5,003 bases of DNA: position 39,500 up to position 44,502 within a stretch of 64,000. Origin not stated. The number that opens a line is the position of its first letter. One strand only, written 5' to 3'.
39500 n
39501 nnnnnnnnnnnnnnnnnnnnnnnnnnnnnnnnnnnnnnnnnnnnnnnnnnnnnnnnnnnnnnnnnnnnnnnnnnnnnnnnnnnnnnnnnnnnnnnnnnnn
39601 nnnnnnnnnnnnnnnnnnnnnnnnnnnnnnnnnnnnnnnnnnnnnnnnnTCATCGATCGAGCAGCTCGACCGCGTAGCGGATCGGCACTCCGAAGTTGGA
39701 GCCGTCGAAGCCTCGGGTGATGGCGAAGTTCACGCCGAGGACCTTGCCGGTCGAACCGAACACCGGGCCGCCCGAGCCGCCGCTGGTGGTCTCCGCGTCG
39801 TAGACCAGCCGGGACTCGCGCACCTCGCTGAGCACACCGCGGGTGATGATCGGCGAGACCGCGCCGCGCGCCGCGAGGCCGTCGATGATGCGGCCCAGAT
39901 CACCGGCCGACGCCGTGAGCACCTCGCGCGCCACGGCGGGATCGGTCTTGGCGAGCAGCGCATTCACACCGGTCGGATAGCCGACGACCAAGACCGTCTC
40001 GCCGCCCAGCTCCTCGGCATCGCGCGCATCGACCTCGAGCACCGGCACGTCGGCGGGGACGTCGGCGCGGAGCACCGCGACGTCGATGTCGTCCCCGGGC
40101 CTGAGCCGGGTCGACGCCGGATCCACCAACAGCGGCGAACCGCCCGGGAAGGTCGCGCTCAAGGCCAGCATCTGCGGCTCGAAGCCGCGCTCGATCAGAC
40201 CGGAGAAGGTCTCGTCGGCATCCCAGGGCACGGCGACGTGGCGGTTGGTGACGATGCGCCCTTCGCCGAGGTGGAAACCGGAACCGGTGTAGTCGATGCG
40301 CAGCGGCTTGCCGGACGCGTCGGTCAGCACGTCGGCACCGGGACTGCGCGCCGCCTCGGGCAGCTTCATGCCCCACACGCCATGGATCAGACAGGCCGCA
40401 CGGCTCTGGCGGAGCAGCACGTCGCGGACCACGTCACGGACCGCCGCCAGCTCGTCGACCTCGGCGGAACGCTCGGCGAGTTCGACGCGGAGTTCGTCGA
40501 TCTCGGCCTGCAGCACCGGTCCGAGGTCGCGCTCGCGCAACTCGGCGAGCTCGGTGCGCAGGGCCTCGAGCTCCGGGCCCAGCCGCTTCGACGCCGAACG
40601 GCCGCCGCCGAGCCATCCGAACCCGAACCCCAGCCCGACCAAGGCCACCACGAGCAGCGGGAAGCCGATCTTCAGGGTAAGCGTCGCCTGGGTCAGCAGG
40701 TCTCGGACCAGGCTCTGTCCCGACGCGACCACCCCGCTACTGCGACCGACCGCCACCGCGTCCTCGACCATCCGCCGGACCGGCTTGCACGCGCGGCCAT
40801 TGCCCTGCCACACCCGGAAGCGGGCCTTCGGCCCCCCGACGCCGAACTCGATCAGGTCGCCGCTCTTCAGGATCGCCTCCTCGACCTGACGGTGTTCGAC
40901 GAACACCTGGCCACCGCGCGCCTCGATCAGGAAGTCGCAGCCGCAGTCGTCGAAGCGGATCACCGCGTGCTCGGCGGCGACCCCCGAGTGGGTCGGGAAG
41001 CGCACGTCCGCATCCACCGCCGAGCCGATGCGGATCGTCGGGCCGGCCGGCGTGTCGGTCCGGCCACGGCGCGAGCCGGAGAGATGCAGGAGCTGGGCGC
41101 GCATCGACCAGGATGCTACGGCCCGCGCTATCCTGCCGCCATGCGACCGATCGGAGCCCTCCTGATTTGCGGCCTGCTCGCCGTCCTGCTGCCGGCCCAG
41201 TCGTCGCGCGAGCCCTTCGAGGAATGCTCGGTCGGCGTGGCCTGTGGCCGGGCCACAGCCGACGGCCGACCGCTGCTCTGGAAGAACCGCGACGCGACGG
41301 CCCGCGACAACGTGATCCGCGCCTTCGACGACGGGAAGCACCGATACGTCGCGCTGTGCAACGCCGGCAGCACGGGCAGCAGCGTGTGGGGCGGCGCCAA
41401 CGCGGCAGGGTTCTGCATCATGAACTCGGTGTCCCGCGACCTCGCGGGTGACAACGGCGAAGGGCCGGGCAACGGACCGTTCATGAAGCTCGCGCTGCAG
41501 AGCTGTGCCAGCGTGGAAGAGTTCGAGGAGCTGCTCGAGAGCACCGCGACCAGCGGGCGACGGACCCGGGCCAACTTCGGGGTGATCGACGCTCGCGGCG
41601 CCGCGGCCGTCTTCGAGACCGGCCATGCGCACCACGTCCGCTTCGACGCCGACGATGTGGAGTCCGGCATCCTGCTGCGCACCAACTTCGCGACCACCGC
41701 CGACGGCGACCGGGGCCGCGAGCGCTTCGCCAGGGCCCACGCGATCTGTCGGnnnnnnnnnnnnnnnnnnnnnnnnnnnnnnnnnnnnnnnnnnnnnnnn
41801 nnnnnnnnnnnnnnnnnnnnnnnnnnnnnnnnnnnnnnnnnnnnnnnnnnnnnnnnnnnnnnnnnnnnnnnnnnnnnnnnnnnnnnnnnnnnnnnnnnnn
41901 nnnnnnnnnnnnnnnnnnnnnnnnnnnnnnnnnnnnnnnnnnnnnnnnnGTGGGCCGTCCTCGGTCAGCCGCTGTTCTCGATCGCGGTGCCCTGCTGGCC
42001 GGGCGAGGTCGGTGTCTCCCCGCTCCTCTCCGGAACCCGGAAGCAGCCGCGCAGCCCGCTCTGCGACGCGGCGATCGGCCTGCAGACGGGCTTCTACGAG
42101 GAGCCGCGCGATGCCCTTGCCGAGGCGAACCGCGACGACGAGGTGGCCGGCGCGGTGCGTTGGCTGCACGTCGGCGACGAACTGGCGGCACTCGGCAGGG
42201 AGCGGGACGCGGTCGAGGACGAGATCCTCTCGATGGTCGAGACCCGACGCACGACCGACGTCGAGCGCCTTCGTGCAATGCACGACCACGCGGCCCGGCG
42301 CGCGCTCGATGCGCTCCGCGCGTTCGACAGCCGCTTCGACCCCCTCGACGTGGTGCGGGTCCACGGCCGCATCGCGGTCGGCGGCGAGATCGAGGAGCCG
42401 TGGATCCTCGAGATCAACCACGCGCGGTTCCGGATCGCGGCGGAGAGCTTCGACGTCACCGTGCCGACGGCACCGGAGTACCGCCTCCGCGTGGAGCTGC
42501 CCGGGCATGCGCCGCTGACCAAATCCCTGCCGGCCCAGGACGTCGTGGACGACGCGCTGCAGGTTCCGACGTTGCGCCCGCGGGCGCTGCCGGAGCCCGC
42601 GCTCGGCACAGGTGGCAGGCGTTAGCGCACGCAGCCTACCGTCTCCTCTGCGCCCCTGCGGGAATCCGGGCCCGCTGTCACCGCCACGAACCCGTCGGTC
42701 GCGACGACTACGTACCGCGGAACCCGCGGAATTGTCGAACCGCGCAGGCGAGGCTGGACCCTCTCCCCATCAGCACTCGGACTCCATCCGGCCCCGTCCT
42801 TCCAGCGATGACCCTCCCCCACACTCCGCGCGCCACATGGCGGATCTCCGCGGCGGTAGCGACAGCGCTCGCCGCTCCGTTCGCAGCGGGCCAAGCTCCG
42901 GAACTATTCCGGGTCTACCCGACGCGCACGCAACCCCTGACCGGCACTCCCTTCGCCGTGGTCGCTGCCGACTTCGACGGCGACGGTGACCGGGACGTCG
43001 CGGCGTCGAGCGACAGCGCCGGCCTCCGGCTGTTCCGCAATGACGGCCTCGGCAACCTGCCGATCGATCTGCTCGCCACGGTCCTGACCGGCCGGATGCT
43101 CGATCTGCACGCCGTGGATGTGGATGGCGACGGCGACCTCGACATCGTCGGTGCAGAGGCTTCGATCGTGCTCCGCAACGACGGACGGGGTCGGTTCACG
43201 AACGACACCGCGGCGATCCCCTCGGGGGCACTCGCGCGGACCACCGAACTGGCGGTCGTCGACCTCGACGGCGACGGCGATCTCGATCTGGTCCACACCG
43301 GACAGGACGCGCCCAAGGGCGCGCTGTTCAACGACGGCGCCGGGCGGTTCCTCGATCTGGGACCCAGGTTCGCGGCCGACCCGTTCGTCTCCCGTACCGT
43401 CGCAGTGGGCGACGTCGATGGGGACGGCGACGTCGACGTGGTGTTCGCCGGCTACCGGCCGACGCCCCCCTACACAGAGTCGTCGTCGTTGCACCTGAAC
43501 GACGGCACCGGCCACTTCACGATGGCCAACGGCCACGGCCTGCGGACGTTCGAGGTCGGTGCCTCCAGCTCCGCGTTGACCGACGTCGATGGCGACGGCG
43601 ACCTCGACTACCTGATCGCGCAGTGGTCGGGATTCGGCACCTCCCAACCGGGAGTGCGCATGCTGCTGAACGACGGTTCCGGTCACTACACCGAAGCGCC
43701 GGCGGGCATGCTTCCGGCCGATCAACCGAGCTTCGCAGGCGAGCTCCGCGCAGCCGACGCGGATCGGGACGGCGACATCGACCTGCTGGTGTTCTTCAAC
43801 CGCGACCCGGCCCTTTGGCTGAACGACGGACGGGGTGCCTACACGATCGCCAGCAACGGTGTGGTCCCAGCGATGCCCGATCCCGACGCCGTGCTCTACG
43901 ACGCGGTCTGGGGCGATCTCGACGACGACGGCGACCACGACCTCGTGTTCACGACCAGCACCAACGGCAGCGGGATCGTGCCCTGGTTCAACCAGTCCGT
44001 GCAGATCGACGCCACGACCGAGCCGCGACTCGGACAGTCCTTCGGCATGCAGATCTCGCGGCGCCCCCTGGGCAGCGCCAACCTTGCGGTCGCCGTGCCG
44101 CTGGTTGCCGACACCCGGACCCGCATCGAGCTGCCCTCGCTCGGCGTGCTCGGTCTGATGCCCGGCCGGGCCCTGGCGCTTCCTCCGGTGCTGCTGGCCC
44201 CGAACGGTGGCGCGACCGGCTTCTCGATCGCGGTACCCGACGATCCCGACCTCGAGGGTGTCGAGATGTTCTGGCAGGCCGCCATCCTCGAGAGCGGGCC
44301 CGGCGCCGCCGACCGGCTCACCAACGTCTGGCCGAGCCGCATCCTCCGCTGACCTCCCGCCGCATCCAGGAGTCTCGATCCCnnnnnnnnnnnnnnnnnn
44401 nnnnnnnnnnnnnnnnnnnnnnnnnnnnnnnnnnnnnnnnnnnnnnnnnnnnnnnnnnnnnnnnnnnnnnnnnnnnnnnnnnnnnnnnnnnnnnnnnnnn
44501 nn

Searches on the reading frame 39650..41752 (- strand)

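Call 66: search_protein_families(library=pfam, proteins=[window:39650-41752:-], max_evalue=0.001)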
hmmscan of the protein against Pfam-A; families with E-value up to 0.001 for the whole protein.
window:39650-41752:- (700 aa): 3 families
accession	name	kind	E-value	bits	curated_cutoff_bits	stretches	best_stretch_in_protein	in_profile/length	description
PF13365.12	Trypsin_2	-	1e-14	55.9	27.6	1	490-674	1-144/144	Trypsin-like peptidase domain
PF00498.31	FHA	-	2.8e-07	31.3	20.7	1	240-304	1-67/67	FHA domain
PF16697.10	Yop-YscD_cpl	-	0.00025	21.7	33.2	1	224-304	3-84/94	Inner membrane component of T3SS, cytoplasmic domain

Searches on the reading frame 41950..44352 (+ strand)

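Call 11: search_protein_families(library=pfam, proteins=[window:41950-44352:+], max_evalue=0.001)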
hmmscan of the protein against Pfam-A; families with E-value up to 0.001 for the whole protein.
window:41950-44352:+ (800 aa): 2 families
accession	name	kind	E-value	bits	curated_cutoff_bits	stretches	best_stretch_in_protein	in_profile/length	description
PF13517.12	FG-GAP_3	-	1e-34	119.3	26.9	6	545-614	1-61/61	FG-GAP-like repeat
PF01839.29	FG-GAP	-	5.2e-11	42.6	22.1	0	335-363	3-27/37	FG-GAP repeat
